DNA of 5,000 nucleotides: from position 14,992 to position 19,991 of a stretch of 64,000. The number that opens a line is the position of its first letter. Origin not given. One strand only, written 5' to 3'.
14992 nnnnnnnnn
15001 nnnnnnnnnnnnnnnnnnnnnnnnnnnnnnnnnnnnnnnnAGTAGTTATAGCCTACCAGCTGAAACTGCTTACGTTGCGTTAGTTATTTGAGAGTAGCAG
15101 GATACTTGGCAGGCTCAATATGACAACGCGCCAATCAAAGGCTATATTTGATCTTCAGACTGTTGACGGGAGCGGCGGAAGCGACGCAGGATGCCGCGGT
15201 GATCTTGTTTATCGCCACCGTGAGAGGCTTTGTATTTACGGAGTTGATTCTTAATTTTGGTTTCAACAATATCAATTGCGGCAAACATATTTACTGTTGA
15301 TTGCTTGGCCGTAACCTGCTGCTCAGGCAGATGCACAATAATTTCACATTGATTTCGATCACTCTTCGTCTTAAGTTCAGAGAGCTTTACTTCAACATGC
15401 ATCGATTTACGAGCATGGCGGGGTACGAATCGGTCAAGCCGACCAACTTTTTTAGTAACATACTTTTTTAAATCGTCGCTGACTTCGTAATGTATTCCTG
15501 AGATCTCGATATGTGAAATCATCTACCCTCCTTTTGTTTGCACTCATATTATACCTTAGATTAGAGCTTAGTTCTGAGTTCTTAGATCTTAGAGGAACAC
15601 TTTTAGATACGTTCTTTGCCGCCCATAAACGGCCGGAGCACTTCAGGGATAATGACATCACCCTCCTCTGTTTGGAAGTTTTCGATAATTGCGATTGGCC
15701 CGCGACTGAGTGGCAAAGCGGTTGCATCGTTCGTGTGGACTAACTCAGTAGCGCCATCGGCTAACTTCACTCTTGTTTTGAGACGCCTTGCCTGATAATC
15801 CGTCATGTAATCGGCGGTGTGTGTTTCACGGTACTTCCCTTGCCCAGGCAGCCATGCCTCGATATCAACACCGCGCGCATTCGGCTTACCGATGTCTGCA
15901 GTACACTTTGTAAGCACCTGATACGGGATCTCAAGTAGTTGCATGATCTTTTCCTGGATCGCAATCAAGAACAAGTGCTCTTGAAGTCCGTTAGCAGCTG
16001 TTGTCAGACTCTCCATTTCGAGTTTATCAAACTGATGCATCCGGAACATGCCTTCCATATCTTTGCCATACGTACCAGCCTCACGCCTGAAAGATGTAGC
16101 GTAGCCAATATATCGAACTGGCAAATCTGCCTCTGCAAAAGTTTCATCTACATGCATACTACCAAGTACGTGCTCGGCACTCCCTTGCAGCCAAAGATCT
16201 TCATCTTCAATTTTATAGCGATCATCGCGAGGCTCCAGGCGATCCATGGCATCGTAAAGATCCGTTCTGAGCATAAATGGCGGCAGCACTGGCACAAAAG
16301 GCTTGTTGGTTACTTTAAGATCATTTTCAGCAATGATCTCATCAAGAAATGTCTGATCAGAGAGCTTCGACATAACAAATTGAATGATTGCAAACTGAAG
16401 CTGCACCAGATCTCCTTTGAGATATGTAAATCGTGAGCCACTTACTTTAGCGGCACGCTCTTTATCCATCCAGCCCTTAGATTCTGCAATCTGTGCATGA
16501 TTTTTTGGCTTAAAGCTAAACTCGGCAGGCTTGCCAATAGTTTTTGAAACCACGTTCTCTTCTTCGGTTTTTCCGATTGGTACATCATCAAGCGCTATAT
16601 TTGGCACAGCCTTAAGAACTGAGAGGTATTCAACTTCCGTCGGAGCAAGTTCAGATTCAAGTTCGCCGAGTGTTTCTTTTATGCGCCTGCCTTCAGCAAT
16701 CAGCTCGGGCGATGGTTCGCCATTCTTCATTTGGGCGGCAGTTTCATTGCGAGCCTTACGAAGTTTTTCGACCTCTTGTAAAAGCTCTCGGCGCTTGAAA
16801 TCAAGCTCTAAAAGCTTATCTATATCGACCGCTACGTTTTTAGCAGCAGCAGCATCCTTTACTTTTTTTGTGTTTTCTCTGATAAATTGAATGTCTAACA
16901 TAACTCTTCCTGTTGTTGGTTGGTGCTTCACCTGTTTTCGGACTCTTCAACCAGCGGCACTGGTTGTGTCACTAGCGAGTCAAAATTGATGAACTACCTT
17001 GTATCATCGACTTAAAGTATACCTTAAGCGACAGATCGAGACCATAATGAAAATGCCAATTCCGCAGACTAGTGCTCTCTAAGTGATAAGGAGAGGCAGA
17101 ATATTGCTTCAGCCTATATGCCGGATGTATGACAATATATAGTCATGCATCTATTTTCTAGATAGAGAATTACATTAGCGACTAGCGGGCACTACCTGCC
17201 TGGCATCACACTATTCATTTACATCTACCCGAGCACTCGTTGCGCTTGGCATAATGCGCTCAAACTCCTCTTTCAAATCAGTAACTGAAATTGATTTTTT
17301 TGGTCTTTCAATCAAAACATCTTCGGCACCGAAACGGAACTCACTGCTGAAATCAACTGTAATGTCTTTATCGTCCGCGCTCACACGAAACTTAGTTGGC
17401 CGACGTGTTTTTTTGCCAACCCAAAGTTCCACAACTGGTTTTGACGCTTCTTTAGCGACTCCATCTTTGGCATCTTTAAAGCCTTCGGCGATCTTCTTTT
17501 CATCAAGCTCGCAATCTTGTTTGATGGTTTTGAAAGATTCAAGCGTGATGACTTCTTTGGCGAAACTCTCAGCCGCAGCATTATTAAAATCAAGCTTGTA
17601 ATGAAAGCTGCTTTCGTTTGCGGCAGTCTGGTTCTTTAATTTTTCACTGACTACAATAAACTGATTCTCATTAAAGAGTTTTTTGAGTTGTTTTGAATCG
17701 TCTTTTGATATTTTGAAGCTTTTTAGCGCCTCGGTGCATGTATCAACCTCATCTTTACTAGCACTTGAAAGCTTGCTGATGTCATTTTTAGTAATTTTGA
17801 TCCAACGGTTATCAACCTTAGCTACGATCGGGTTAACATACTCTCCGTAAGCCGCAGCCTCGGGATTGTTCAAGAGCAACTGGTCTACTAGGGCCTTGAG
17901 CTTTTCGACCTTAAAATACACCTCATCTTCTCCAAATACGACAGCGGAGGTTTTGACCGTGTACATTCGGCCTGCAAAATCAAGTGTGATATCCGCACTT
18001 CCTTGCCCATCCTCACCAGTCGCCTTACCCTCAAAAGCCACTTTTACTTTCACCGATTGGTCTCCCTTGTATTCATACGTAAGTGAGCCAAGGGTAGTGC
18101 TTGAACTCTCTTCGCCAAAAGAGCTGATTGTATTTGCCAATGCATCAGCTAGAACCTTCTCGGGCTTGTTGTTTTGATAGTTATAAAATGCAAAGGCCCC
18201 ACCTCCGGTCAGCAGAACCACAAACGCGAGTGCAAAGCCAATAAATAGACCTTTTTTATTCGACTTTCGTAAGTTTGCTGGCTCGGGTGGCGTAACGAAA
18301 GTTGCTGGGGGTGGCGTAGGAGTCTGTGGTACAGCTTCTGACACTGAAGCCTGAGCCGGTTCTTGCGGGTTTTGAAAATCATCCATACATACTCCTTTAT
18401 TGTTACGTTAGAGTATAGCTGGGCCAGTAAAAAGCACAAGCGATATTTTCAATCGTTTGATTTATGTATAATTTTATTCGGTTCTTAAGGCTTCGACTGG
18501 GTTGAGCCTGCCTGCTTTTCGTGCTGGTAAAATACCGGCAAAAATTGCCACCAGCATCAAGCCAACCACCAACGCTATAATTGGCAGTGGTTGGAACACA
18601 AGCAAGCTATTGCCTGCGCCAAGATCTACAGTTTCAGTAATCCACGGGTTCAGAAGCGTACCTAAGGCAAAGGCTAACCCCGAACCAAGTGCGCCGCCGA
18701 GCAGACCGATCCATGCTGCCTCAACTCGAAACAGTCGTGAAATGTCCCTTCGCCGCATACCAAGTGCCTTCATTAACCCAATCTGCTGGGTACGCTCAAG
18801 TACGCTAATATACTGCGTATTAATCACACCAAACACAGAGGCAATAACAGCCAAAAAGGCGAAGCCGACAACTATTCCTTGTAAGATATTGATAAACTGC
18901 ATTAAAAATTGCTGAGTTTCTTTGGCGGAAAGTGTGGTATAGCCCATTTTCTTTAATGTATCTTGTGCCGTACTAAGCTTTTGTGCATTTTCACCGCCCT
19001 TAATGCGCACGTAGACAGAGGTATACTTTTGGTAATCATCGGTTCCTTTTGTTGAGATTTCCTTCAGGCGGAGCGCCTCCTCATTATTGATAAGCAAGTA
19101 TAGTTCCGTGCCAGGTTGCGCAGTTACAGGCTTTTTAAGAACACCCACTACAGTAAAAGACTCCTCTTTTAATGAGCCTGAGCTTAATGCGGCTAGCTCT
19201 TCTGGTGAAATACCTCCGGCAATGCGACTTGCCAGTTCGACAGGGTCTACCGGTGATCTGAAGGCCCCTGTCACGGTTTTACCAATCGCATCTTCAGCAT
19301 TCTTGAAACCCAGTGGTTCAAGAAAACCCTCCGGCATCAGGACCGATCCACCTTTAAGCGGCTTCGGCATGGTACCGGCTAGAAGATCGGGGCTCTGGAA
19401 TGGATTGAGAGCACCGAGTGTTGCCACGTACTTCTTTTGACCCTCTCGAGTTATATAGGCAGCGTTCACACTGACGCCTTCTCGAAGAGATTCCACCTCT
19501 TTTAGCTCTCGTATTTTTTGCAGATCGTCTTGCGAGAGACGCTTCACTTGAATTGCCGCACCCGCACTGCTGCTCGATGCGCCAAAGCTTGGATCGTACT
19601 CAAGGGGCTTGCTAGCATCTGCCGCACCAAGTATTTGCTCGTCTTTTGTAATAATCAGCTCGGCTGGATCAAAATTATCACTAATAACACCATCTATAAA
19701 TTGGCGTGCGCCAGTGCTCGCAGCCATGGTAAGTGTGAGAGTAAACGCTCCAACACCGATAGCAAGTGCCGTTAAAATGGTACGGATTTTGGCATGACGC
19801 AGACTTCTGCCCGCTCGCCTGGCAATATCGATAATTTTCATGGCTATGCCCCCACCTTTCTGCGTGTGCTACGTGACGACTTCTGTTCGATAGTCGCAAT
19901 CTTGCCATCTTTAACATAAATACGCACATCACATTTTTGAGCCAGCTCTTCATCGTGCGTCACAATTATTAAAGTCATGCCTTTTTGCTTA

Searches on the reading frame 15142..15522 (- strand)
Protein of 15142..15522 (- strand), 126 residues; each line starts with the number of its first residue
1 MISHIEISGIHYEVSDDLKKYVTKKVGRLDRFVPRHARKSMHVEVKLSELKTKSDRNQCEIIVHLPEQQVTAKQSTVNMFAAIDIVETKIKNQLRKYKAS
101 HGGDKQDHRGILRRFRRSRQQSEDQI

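Call 7: search_protein_families(library=pfam, proteins=[window:15142-15522:-])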
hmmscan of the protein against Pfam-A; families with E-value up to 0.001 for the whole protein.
window:15142-15522:- (126 aa): 1 family
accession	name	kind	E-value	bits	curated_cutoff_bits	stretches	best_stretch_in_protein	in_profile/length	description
PF02482.25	Ribosomal_S30AE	-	2e-19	70.5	23.7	1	5-99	1-85/88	Sigma 54 modulation protein / S30EA ribosomal protein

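Call 77: find_homologous_proteins(query=window:15142-15522:-, max_evalue=1e-20)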
Query window:15142-15522:- (126 aa): 375 proteins with E <= 1e-20 among 380 candidates; the best 120 are listed.
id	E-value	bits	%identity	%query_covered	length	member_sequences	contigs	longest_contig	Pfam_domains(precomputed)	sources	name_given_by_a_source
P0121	7.8e-75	266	100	100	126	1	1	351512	PF02482.26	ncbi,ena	ncbi:MAG: ribosome-associated translation inhibitor RaiA [Candidatus Saccharimonadales bacterium]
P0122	5.1e-74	264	98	100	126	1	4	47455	PF02482.26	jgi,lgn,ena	jgi:putative sigma-54 modulation protein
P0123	1.3e-72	259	96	100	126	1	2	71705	PF02482.26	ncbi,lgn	-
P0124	2.7e-72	258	98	100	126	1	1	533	PF02482.26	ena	-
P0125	3.7e-72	258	97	100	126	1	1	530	PF02482.26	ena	-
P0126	3.2e-70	251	94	100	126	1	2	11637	PF02482.26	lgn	-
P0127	3.9e-69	248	94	98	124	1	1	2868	PF02482.26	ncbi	-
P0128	1.0e-62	227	83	97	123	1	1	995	PF02482.26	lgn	-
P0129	1.7e-62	227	86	88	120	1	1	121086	PF02482.26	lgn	-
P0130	8.4e-62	224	84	97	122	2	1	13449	PF02482.26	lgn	-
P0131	2.8e-61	223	84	95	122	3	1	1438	PF02482.26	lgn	-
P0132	6.7e-61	221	86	93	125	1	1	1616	PF02482.26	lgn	-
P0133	1.0e-60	221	80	97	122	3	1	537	PF02482.26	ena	-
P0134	1.3e-60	221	82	97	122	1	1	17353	PF02482.26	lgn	-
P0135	1.7e-60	220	81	97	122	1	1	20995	PF02482.26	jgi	jgi:putative sigma-54 modulation protein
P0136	2.0e-60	220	83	97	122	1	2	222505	PF02482.26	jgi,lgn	jgi:putative sigma-54 modulation protein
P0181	2.2e-55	204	76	97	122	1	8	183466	PF02482.26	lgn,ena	-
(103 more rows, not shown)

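Call 78: find_encoding_contigs(protein=P0136, flank=4500, max_places=3)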
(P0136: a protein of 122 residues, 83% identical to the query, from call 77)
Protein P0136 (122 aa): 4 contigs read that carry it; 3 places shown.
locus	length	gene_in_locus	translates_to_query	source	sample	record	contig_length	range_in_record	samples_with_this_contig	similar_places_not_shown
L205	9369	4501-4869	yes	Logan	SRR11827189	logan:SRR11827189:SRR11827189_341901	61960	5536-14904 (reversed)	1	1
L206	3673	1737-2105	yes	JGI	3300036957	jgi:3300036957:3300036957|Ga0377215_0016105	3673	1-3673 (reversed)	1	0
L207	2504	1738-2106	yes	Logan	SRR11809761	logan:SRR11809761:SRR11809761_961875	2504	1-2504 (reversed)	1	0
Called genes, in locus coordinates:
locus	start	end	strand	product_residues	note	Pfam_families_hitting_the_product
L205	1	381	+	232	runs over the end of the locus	PF02463:SMC_N (faint), PF00005:ABC_tran, PF13555:AAA_29 (weak), PF13304:AAA_21 (faint)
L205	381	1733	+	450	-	PF12704:MacB_PCD, PF02687:FtsX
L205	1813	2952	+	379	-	-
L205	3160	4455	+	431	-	PF02403:Seryl_tRNA_N, PF00587:tRNA-synt_2b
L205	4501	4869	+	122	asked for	PF02482:Ribosomal_S30AE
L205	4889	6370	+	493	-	PF12229:PG_binding_4 (weak), PF11350:DUF3152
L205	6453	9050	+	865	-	PF07517:SecA_DEAD, PF01043:SecA_PP_bind, PF21090:P-loop_SecA, PF07516:SecA_SW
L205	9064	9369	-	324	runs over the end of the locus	PF01040:UbiA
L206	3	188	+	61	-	?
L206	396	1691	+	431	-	PF02403:Seryl_tRNA_N, PF00587:tRNA-synt_2b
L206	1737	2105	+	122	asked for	PF02482:Ribosomal_S30AE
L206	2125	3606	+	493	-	PF12229:PG_binding_4 (weak), PF11350:DUF3152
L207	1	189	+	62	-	?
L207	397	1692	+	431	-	PF02403:Seryl_tRNA_N, PF00587:tRNA-synt_2b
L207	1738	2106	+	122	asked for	PF02482:Ribosomal_S30AE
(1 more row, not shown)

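Call 79: find_encoding_contigs(protein=P0181, flank=4500, max_places=3)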
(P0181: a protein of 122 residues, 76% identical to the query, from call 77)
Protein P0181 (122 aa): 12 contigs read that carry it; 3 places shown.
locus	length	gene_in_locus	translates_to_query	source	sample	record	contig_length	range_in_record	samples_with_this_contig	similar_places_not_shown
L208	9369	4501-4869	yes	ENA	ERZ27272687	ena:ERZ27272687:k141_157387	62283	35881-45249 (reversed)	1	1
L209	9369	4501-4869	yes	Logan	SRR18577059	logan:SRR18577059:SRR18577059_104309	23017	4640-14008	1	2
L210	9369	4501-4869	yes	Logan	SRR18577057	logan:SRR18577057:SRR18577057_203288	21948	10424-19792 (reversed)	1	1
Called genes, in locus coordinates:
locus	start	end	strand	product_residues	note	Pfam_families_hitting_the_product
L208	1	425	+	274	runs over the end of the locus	PF13555:AAA_29 (weak), PF00005:ABC_tran, PF13304:AAA_21 (faint)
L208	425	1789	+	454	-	PF12704:MacB_PCD (weak), PF02687:FtsX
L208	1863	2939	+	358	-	-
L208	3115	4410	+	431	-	PF02403:Seryl_tRNA_N, PF00587:tRNA-synt_2b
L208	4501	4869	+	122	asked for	PF02482:Ribosomal_S30AE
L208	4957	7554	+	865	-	PF07517:SecA_DEAD, PF01043:SecA_PP_bind, PF21090:P-loop_SecA, PF07516:SecA_SW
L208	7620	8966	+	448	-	PF13576:Pentapeptide_3 (faint), PF13599:Pentapeptide_4 (weak), PF00805:Pentapeptide (weak)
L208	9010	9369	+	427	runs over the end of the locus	PF00675:Peptidase_M16 (weak), PF05193:Peptidase_M16_C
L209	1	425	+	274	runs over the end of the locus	PF13555:AAA_29 (weak), PF00005:ABC_tran, PF13304:AAA_21 (faint)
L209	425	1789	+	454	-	PF12704:MacB_PCD (weak), PF02687:FtsX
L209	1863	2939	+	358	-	-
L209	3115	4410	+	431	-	PF02403:Seryl_tRNA_N, PF00587:tRNA-synt_2b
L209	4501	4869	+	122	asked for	PF02482:Ribosomal_S30AE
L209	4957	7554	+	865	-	PF07517:SecA_DEAD, PF01043:SecA_PP_bind, PF21090:P-loop_SecA, PF07516:SecA_SW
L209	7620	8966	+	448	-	PF13576:Pentapeptide_3 (faint), PF13599:Pentapeptide_4 (weak), PF00805:Pentapeptide (weak)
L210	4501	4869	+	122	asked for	PF02482:Ribosomal_S30AE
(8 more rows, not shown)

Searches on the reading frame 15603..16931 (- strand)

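Call 7: search_protein_families(library=pfam, proteins=[window:15603-16931:-])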
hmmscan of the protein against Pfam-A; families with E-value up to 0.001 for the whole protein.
window:15603-16931:- (442 aa): 2 families
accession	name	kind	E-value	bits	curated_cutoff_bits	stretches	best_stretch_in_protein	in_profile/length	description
PF00587.30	tRNA-synt_2b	-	1.3e-21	77.9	29.3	1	239-418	1-178/179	tRNA synthetase class II core domain (G, H, P, S and T)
PF02403.27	Seryl_tRNA_N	-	2.8e-21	76.2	28.2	1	11-112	1-107/108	Seryl-tRNA synthetase N-terminal domain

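Call 8: search_protein_families(library=ncbifam, proteins=[window:15603-16931:-])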
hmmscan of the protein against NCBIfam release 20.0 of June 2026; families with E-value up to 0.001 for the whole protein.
window:15603-16931:- (442 aa): 1 family
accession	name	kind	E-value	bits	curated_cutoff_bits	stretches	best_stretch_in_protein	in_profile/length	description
TIGR00414.1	serS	equivalog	1.5e-108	363.5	301.65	1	11-436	1-418/418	serine--tRNA ligase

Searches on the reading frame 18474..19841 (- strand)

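Call 8: search_protein_families(library=ncbifam, proteins=[window:18474-19841:-])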
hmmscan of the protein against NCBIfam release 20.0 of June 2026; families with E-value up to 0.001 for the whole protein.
window:18474-19841:- (455 aa): 9 families
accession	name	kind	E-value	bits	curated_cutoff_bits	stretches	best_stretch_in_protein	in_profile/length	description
NF007826.0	PRK10535.1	equivalog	1.6e-17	63.1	966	1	319-455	520-648/648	macrolide ABC transporter ATP-binding protein/permease MacB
TIGR03434.1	ADOP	subfamily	2.4e-17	62.3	622.3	1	322-455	679-803/803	ADOP family duplicated permease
TIGR02212.1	lolCE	equivalog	3.8e-16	59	362.45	1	212-455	167-411/411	lipoprotein-releasing ABC transporter permease subunit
NF038347.1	FtsX_Gpos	exception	4.1e-11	42.8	225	1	275-438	123-285/296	permease-like cell division protein FtsX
TIGR00439.2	FtsX_Gneg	equivalog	4.7e-11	42.4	255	1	276-438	119-285/292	permease-like cell division protein FtsX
NF008076.0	PRK10814.1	exception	1.1e-10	41.1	473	1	307-455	250-399/399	lipoprotein-releasing ABC transporter permease subunit LolC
NF038346.1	FtsX_actino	exception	1.2e-07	31.4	250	1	299-432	157-295/308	permease-like cell division protein FtsX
NF008357.0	PRK11146.1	exception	1.4e-06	27.4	439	1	271-452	219-411/414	lipoprotein-releasing ABC transporter permease subunit LolE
TIGR02213.1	lolE_release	exception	8.7e-05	21.5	540.35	0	274-452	219-408/411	lipoprotein-releasing ABC transporter permease subunit LolE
